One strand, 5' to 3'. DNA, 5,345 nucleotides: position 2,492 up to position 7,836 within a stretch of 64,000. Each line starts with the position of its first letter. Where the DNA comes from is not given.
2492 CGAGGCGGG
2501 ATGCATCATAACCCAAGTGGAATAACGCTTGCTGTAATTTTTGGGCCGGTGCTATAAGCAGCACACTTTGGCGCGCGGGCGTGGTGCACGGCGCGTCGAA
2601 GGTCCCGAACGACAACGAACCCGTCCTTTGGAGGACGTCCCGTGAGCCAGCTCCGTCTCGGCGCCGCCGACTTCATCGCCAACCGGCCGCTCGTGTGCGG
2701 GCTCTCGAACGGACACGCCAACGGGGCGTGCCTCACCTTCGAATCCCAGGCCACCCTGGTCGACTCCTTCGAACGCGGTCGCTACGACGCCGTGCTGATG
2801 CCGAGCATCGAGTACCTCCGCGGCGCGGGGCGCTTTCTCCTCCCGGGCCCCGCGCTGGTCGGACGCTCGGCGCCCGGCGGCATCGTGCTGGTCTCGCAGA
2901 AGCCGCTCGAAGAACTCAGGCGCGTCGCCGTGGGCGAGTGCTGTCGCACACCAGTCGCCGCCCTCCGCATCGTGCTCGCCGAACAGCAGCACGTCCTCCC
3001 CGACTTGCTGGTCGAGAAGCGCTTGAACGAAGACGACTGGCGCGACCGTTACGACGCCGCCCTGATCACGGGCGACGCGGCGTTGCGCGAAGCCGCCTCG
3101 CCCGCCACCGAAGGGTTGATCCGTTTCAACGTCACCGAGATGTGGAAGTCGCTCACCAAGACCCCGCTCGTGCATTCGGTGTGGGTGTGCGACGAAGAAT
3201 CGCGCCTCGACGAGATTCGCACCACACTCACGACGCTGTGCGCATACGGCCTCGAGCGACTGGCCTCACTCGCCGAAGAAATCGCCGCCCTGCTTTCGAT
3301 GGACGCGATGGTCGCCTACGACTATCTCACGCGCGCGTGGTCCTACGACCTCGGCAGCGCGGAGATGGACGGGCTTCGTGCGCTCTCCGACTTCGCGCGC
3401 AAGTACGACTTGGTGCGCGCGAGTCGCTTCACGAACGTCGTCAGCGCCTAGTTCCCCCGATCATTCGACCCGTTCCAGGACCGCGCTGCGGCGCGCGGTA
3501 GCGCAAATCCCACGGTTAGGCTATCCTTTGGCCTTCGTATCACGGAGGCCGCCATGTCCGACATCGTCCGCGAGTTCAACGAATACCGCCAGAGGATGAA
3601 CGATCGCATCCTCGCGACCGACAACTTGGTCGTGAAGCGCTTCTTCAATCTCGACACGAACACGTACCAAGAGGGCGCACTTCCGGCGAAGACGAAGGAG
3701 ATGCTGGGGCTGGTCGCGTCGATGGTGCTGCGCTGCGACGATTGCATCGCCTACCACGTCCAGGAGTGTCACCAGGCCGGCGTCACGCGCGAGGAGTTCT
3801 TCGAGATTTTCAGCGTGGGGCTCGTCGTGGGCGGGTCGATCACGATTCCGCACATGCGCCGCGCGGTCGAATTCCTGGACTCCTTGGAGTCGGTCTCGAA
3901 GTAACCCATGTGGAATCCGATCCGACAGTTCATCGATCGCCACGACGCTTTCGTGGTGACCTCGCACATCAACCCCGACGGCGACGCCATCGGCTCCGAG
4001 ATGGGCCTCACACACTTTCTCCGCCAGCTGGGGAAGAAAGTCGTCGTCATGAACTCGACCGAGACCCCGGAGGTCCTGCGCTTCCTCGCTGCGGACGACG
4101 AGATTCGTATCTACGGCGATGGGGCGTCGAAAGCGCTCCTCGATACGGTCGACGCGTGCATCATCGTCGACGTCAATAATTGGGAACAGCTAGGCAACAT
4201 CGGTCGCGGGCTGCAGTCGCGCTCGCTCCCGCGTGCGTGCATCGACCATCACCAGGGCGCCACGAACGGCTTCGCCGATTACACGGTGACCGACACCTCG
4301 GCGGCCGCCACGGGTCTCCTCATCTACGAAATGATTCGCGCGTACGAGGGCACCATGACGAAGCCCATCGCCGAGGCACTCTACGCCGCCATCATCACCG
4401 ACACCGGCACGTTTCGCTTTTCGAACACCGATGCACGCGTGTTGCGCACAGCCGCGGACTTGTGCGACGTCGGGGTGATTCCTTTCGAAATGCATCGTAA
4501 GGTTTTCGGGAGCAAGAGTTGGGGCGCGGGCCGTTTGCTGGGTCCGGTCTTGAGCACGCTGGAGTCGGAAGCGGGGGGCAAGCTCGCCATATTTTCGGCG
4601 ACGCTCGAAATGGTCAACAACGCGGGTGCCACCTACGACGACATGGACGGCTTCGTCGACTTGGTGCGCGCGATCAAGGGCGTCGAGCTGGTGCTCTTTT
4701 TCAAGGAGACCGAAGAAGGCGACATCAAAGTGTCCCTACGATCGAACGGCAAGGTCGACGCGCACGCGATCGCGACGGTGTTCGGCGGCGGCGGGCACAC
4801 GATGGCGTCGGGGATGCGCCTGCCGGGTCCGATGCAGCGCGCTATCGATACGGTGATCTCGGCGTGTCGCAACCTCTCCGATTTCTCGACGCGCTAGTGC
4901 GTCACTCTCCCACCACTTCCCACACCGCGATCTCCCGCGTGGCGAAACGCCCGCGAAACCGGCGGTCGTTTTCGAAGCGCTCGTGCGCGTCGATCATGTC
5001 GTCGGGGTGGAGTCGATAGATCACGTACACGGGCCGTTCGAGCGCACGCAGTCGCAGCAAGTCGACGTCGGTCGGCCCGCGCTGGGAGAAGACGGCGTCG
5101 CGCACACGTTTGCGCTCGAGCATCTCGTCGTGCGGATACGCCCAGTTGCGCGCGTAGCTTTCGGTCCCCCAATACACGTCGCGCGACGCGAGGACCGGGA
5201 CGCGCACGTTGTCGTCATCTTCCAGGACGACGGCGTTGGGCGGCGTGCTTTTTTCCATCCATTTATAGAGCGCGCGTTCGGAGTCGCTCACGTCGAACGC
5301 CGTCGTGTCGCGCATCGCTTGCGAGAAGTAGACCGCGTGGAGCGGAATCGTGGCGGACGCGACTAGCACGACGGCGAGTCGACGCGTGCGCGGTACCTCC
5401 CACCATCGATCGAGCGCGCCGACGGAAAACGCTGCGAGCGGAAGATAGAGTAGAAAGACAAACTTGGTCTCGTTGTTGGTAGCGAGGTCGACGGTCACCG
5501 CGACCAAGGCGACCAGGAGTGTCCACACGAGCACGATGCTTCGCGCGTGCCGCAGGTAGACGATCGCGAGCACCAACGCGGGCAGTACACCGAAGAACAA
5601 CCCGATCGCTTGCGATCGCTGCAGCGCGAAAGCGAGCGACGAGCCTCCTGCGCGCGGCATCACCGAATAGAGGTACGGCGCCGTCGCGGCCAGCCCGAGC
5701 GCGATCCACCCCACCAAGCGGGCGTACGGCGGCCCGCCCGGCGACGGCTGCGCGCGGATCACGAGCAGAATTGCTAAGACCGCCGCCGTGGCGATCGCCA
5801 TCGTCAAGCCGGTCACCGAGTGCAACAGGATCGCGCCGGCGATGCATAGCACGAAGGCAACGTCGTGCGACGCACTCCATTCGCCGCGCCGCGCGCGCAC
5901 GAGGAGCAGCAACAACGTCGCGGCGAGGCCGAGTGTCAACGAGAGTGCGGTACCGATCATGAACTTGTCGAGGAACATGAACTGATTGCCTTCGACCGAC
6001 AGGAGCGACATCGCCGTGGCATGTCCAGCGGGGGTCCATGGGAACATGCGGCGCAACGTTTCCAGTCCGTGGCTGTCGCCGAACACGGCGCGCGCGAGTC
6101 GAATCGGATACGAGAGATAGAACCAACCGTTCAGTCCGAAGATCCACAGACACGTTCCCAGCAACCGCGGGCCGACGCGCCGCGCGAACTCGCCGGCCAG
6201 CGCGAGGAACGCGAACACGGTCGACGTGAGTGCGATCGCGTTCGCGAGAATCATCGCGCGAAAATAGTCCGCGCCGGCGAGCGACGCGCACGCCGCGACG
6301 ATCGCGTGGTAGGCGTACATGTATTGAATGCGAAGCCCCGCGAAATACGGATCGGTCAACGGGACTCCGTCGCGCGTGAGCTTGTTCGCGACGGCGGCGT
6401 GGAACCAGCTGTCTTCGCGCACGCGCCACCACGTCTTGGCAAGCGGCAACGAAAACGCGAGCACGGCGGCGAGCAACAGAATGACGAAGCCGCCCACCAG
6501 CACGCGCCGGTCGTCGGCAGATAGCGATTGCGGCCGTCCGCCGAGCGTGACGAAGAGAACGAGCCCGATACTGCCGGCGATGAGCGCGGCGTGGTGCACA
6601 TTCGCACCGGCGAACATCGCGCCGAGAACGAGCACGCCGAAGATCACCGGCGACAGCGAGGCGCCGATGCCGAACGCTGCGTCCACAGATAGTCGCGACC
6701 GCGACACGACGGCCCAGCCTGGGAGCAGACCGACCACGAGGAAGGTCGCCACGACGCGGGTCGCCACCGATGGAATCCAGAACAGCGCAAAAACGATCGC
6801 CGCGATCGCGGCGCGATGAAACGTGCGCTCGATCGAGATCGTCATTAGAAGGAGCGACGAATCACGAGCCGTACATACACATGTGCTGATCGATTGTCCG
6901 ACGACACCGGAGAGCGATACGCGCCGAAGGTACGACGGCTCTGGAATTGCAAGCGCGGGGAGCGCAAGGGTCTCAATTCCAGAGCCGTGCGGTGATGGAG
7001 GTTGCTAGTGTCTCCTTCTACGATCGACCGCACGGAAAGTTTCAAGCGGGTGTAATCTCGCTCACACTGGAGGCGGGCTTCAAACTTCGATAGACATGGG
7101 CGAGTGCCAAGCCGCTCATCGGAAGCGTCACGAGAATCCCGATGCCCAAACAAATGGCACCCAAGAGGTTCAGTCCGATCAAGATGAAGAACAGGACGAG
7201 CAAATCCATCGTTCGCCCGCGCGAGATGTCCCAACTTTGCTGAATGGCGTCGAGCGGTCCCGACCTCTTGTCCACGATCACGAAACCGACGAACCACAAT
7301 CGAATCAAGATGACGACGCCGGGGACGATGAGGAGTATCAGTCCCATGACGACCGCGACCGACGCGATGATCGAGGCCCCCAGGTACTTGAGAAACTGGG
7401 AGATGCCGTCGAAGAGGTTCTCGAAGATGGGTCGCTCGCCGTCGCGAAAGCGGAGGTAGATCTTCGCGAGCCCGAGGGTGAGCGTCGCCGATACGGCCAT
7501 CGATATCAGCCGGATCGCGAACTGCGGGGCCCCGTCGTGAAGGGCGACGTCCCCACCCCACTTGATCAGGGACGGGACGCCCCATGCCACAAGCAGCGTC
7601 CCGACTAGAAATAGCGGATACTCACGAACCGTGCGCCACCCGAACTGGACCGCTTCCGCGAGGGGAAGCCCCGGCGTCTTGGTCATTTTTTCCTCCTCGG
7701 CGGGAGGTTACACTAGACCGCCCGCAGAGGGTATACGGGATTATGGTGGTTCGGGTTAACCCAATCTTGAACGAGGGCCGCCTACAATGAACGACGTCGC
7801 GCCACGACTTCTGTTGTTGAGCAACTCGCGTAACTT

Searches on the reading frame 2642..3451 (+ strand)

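Call 60: search_protein_families(library=pfam, proteins=[window:2642-3451:+], max_evalue=0.0001)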
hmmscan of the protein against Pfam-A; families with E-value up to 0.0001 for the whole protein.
window:2642-3451:+ (269 aa): 1 family
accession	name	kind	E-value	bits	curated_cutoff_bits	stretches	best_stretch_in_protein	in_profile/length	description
PF02621.19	VitK2_biosynth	-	5.3e-29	101.9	26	1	4-253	1-251/252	Menaquinone biosynthesis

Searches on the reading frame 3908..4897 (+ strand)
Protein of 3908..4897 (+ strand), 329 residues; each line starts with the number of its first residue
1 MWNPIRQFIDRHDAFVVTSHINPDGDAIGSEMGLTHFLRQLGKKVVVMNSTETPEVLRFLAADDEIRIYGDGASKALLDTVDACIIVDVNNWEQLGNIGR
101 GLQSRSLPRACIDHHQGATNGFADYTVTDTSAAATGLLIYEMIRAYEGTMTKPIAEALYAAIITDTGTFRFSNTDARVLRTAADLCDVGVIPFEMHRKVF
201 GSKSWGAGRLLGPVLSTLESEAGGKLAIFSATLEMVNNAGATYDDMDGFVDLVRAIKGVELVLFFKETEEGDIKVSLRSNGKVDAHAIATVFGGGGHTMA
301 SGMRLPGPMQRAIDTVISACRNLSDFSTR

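Call 60: search_protein_families(library=pfam, proteins=[window:3908-4897:+], max_evalue=0.0001)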
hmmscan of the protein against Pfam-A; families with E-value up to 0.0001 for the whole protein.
window:3908-4897:+ (329 aa): 2 families
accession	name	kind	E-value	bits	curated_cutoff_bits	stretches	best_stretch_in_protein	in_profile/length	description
PF01368.27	DHH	-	2.6e-16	60.5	28.1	1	15-162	2-125/125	DHH family, N-terminal domain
PF02272.25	DHHA1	-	3.3e-14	53.6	25.9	1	238-319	10-99/102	DHHA1 domain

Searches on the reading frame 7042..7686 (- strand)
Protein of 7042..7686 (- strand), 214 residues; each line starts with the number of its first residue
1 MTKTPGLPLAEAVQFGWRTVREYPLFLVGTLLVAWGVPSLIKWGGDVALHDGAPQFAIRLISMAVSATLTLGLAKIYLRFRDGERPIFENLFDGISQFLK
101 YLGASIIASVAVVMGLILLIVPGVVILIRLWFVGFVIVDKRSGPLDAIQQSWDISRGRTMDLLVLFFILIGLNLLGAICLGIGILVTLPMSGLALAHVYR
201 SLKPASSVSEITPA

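Call 62: search_protein_families(library=pfam, proteins=[window:7042-7686:-], max_evalue=0.0001)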
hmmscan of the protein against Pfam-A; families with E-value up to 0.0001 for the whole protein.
window:7042-7686:- (214 aa): 1 family
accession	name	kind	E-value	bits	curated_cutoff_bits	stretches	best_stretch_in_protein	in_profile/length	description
PF06161.16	DUF975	-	1.7e-10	41.6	34.8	1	110-203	145-240/243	Protein of unknown function (DUF975)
